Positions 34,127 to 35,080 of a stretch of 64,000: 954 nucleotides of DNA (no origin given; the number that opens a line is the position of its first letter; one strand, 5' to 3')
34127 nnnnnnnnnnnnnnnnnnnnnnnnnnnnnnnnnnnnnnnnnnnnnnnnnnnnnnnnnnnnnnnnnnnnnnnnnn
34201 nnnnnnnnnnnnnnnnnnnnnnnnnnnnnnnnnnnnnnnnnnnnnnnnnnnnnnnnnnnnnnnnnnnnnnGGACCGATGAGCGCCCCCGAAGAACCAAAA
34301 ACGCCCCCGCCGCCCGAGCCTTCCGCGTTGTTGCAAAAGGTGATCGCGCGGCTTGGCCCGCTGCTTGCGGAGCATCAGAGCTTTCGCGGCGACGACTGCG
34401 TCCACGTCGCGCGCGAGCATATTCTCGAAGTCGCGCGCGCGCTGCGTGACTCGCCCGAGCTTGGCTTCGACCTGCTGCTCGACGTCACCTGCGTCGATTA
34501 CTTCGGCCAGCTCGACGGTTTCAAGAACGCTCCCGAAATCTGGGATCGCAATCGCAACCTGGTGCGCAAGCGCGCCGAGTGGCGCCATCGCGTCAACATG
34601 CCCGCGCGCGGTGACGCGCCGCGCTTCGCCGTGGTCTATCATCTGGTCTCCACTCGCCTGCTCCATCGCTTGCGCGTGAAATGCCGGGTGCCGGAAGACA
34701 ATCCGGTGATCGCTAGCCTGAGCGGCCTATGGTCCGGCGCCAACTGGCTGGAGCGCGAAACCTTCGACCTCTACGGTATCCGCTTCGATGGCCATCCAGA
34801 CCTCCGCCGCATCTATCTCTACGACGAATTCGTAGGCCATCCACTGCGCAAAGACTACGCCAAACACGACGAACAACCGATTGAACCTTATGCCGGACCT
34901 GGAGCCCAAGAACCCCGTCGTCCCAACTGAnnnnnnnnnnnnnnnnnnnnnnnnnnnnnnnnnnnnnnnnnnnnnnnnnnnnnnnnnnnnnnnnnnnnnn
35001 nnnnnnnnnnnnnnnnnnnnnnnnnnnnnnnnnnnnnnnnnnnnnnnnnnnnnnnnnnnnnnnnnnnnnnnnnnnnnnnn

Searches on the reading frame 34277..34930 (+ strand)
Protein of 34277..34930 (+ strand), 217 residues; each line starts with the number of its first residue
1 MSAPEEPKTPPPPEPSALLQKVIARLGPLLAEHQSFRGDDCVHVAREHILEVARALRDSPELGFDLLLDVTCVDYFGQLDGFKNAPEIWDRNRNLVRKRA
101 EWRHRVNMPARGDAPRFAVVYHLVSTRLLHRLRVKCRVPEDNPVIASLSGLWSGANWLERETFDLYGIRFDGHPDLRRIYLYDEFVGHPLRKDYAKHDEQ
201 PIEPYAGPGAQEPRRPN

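Call 3: search_protein_families(library=pfam, proteins=[window:34277-34930:+])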
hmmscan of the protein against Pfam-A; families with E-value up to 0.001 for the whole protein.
window:34277-34930:+ (217 aa): 1 family
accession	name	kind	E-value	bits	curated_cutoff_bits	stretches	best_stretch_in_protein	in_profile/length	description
PF00329.25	Complex1_30kDa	-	1.1e-42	146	22.5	1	42-198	1-122/124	Respiratory-chain NADH dehydrogenase, 30 Kd subunit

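Call 8: search_protein_families(library=ncbifam, proteins=[window:34277-34930:+])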
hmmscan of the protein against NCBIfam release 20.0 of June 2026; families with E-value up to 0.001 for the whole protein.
window:34277-34930:+ (217 aa): 17 families
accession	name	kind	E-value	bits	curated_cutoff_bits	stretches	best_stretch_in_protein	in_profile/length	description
TIGR01961.1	NuoC_fam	subfamily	1.5e-38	132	122.45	2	112-195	39-119/122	NADH (or F420H2) dehydrogenase, subunit C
NF004730.0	PRK06074.1-1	equivalog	8.7e-37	126.9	193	1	19-194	9-156/200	NADH-quinone oxidoreductase subunit C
NF004733.0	PRK06074.1-5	equivalog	9.6e-34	116.8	225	2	106-195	64-150/203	NADH-quinone oxidoreductase subunit C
NF004732.0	PRK06074.1-4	equivalog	3.4e-33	115.4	376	1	114-195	114-196/250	NADH-quinone oxidoreductase subunit C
NF005856.0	PRK07785.1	equivalog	4.3e-33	115.2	224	2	114-194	142-222/246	NADH-quinone oxidoreductase subunit C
NF005832.0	PRK07735.1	equivalog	1.4e-30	106.9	431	1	117-199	346-428/430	NADH-quinone oxidoreductase subunit C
NF004737.0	PRK06074.2-4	equivalog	7.4e-28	97.4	144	1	115-200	47-130/150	NADH-quinone oxidoreductase subunit C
NF009808.0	PRK13292.1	equivalog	7.2e-27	93.6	1156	1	111-206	287-384/791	NADH-quinone oxidoreductase subunit B/C/D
NF008728.0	PRK11742.1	equivalog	2.8e-24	85.4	840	1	104-197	86-175/598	NADH-quinone oxidoreductase subunit C/D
NF009141.0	PRK12494.1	equivalog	1.3e-23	83.8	175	1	116-198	81-167/175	NAD(P)H-quinone oxidoreductase subunit J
NF006304.0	PRK08491.1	equivalog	1.8e-23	83.5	228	1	116-197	97-177/263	NADH-quinone oxidoreductase subunit C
NF004731.0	PRK06074.1-3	equivalog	4.1e-23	82.3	303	1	40-195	27-146/207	NADH-quinone oxidoreductase subunit C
NF004735.0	PRK06074.2-2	equivalog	1.1e-21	77.5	176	1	117-196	68-148/158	NADH-quinone oxidoreductase subunit C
NF040611.1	F420_dehyd_FpoC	exception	1.6e-21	76.9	220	1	116-197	67-149/158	F420H2 dehydrogenase subunit FpoC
NF004734.0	PRK06074.2-1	equivalog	8.3e-19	68.2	169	1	113-195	63-150/164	NADH-quinone oxidoreductase subunit C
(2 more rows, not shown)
